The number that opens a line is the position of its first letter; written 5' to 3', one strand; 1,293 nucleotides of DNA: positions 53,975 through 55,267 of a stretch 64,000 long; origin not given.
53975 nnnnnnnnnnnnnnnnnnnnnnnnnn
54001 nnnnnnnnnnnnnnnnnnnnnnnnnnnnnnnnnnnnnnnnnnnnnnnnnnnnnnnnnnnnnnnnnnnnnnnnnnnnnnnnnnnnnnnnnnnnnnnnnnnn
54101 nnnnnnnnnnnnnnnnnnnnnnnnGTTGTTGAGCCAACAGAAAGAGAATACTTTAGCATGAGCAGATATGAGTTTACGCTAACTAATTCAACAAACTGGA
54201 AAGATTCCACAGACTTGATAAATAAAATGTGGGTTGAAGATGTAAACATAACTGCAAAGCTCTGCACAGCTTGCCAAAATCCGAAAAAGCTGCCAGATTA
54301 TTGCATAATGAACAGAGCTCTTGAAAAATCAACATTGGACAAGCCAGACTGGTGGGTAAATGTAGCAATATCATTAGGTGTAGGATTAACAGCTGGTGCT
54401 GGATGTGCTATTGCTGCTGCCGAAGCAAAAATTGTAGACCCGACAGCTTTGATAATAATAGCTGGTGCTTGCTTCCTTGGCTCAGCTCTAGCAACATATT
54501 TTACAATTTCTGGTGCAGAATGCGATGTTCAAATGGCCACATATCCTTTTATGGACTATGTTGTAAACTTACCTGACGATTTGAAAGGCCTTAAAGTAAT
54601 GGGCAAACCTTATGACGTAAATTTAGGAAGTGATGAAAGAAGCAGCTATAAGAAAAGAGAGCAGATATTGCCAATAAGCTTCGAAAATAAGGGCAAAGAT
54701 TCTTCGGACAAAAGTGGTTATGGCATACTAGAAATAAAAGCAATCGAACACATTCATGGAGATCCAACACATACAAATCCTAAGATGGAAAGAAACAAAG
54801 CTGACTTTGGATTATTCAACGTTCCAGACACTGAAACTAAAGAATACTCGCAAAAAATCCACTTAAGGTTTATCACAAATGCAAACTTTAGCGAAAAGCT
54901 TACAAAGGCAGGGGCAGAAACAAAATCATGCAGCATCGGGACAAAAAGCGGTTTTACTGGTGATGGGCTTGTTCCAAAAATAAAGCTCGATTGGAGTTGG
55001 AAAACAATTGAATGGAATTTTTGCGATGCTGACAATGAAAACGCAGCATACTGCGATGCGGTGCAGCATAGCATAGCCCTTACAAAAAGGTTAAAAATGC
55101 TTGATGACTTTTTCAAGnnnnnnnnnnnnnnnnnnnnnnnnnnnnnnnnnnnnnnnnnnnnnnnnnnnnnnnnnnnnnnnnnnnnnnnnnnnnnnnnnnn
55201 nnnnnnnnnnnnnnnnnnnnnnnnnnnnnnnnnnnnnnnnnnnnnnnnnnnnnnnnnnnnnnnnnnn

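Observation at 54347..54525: Hydrophobic Gly/Ala-rich helices deep inside the extracellular part of the giants: possible membrane-insertion or fusion-like segments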

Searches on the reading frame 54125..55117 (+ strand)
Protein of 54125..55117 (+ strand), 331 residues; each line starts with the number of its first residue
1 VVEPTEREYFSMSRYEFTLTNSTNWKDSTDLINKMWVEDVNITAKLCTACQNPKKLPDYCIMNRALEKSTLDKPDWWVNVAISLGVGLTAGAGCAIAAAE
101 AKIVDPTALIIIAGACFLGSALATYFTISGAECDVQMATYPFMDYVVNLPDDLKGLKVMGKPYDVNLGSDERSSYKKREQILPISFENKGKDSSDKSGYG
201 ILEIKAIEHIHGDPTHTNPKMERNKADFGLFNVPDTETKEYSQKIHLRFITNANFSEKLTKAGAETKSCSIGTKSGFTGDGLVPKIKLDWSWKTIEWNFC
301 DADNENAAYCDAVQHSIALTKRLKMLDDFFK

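Call 77: predict_structure(alignment_id=A4)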
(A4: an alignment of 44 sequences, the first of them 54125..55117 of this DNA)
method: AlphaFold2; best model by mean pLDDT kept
length: 331 residues; sequences in the alignment: 44
mean_pLDDT: 84.3   pTM: 0.67
mean pLDDT of the five models: 84.3, 82.6, 82.5, 81.8, 81.6
residues with pLDDT >= 90: 190; 70-90: 69; 50-70: 58; < 50: 14
segments of 3 or more residues with pLDDT < 50: 82-92
pLDDT, mean of each block of 10 residues (from residue 1): 86 94 92 98 93 89 90 59 47 53 66 68 52 88 97 98 95 94 96 83 98 97 96 97 96 62 70 69 82 94 89 95 96 92
secondary structure, 60 per line:
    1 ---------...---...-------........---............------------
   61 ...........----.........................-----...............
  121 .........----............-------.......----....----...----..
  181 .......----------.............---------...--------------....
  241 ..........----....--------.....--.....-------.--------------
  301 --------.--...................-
elements in order: E10-12 E16-18 E26-33 E37-48 H61-71 H76-100 H106-129 E134-145 E153-159 E164-167 E172-174 E179-187 E198-210 E220-222 E237-250 H255-258 E267-271 E274-278 H312-330

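Call 81: fold_search(model_id=the predicted structure, library=pdb)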
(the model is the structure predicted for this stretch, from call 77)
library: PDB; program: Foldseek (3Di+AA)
matches with E <= 10: 164; with E <= 0.001: 0
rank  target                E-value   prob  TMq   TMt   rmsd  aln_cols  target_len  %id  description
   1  4zps                  2.9e-02  0.57  0.16  0.17  12.6       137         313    8  Crystal Structure of Protocadherin Gamma A8 EC1-3 (released 2015-10-28)
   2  6vfq_A                3.1e-01  0.30  0.16  0.13   5.6        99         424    9  Crystal structure of monomeric human protocadherin 10 EC1-EC4 (released 2020-03-11)
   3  3f65_D                3.3e-01  0.21  0.20  0.35  20.9       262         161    7  The F4 fimbrial chaperone FaeE does not self-cap its interactive surfaces (released 2009-05-19)
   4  3f6i_A                3.7e-01  0.16  0.16  0.24  10.9       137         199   13  Structure of the SeMet labeled F4 fibrial chaperone FaeE (released 2009-05-19)
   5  7p4l_C                3.7e-01  0.08  0.13  0.10  12.4       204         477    8  Crystal structure of the trimeric ectodomain of archaeal Fusexin1 (Fsx1) (released 2022-07-13)
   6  4zpn_B                3.9e-01  0.33  0.15  0.16   8.6       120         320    7  Crystal Structure of Protocadherin Gamma C5 EC1-3 with extended N-terminus (released 2015-10-28)
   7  6vg4_A                3.9e-01  0.33  0.17  0.10  11.0       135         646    7  Human protocadherin 10 ectodomain (released 2020-03-11)
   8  6wl3_I                4.1e-01  0.16  0.16  0.21   9.6       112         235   12  preTCRbeta-pMHC complex crystal structure (released 2020-12-23)
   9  1qun_I                4.1e-01  0.12  0.17  0.26  13.2       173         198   10  X-RAY STRUCTURE OF THE FIMC-FIMH CHAPERONE ADHESIN COMPLEX FROM UROPATHOGENIC E.COLI (released 1999-08-31)
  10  7t73_H                4.4e-01  0.07  0.11  0.22  11.1       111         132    7  HIV-1 Envelope ApexGT2.2MUT in complex with PCT64.LMCA Fab (released 2022-09-28)
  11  3f65_H                4.7e-01  0.18  0.20  0.36  20.4       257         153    7  The F4 fimbrial chaperone FaeE does not self-cap its interactive surfaces (released 2009-05-19)
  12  4zpo_A                5.0e-01  0.35  0.16  0.17   8.9       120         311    7  Crystal Structure of Protocadherin Gamma C5 EC1-3 (released 2015-10-28)
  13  6avu_A                5.3e-01  0.04  0.11  0.05  17.8       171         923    9  Human alpha-V beta-3 Integrin (open conformation) in complex with the therapeutic antibody LM609 (released 2017-11-01)
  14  7p4l_B                6.7e-01  0.06  0.13  0.10  12.5       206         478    7  Crystal structure of the trimeric ectodomain of archaeal Fusexin1 (Fsx1) (released 2022-07-13)
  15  4ybh_A                7.1e-01  0.06  0.14  0.15  10.0       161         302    9  Crystal structure of the human RAGE ectodomain (VC1C2 fragment) in complex with human S100A6 (released 2016-03-02)
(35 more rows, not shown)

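Call 83: fold_search(model_id=the predicted structure, library=viral)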
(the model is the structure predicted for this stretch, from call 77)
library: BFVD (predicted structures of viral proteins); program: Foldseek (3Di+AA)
matches with E <= 10: 154; with E <= 0.001: 0
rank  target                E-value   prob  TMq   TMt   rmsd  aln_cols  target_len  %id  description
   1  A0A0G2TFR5            6.1e-02  0.21  0.13  0.17  23.1       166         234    7  Membrane glycoprotein UL9 [Human cytomegalovirus]
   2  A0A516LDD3            1.9e-01  0.18  0.15  0.29  16.7       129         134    8  (no name in the UniProt tables at hand)
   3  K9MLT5                2.0e-01  0.06  0.12  0.14  21.1       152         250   10  Hemagglutinin (Fragment) [Vaccinia virus]
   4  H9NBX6                2.1e-01  0.11  0.16  0.06  26.4       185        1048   14  (no name in the UniProt tables at hand)
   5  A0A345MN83            2.1e-01  0.08  0.13  0.07  15.5       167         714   11  (no name in the UniProt tables at hand)
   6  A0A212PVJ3            2.5e-01  0.11  0.13  0.12  17.4       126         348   10  Hemagglutinin [Cowpox virus]
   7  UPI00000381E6         2.9e-01  0.08  0.13  0.13  16.3       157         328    8  (no name look-up for this kind of identifier)
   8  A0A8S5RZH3            2.9e-01  0.06  0.13  0.10  18.3       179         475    8  Uncharacterized protein [Myoviridae sp. ctNQV2]
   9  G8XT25                3.0e-01  0.10  0.14  0.13  12.9       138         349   10  Membrane protein UL148 [Saimiriine betaherpesvirus 4]
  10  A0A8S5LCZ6            3.6e-01  0.18  0.13  0.08   8.9       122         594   11  Uncharacterized protein [Siphoviridae sp. ctMS01]
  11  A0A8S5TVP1            4.1e-01  0.16  0.15  0.27   7.8       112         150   12  Uncharacterized protein [Siphoviridae sp. ctx254]
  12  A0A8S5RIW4            4.6e-01  0.18  0.16  0.21   7.6       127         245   12  Uncharacterized protein [virus sp. ctDJ83]
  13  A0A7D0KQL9            4.9e-01  0.06  0.14  0.22  16.2       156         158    8  (no name in the UniProt tables at hand)
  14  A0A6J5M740            5.2e-01  0.08  0.13  0.28  10.0       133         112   11  Uncharacterized protein [uncultured Caudovirales phage]
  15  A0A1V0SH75            5.5e-01  0.06  0.14  0.18  16.5       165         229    4  Uncharacterized protein [Hokovirus HKV1]
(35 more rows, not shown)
